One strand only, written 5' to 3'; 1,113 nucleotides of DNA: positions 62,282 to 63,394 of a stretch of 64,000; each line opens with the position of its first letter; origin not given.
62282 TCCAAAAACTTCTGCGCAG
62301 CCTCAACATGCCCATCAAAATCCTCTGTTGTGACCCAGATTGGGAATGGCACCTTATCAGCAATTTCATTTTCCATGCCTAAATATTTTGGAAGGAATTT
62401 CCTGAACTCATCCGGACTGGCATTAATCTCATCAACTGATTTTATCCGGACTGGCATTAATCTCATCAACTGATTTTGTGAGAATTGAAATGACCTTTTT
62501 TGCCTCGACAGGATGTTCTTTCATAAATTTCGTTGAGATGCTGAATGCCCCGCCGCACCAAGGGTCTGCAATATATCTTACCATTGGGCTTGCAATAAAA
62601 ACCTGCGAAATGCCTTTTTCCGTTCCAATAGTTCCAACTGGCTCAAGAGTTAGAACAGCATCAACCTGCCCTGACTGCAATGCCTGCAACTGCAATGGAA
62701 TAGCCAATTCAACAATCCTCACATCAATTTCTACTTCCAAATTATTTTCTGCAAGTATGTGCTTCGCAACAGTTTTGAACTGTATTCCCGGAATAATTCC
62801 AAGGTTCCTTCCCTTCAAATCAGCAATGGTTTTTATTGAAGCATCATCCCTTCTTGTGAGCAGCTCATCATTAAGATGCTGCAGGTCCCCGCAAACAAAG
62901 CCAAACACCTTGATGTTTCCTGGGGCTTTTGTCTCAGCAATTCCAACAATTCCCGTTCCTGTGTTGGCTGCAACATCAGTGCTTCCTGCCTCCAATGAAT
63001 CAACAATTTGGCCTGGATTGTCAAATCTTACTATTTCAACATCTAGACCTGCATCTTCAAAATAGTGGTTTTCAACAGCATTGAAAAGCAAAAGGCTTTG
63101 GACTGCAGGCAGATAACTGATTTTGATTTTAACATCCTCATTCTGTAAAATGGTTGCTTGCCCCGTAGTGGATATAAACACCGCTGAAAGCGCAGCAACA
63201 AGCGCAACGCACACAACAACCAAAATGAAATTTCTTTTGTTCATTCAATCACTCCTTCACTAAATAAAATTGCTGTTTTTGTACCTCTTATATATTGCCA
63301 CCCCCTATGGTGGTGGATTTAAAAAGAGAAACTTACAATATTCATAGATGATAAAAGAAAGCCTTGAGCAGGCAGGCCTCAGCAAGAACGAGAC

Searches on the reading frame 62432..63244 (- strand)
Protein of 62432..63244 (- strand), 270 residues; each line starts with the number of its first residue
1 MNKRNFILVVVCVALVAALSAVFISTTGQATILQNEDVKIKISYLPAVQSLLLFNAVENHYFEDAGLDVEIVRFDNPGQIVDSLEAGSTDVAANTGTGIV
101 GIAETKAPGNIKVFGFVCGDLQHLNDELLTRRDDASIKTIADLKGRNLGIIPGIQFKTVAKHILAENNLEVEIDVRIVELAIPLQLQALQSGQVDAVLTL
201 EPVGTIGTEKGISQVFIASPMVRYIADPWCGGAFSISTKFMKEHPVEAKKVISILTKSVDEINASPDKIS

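Call 61: search_protein_families(library=pfam, proteins=[window:62432-63244:-], max_evalue=0.001)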
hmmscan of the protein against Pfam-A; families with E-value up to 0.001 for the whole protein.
window:62432-63244:- (270 aa): 4 families
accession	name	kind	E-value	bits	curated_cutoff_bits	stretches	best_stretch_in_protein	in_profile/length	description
PF09084.16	NMT1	-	2.8e-20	73.6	20.5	1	53-268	7-215/216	NMT1/THI5 like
PF13379.11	NMT1_2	-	9.4e-14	52.3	24.7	1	35-259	3-235/252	NMT1-like family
PF04069.17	OpuAC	-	4.9e-06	26.8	21.2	1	40-209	3-186/257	Substrate binding domain of ABC-type glycine betaine transport system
PF12974.12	Phosphonate-bd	-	0.0005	20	27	1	63-199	25-162/242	ABC transporter, phosphonate, periplasmic substrate-binding protein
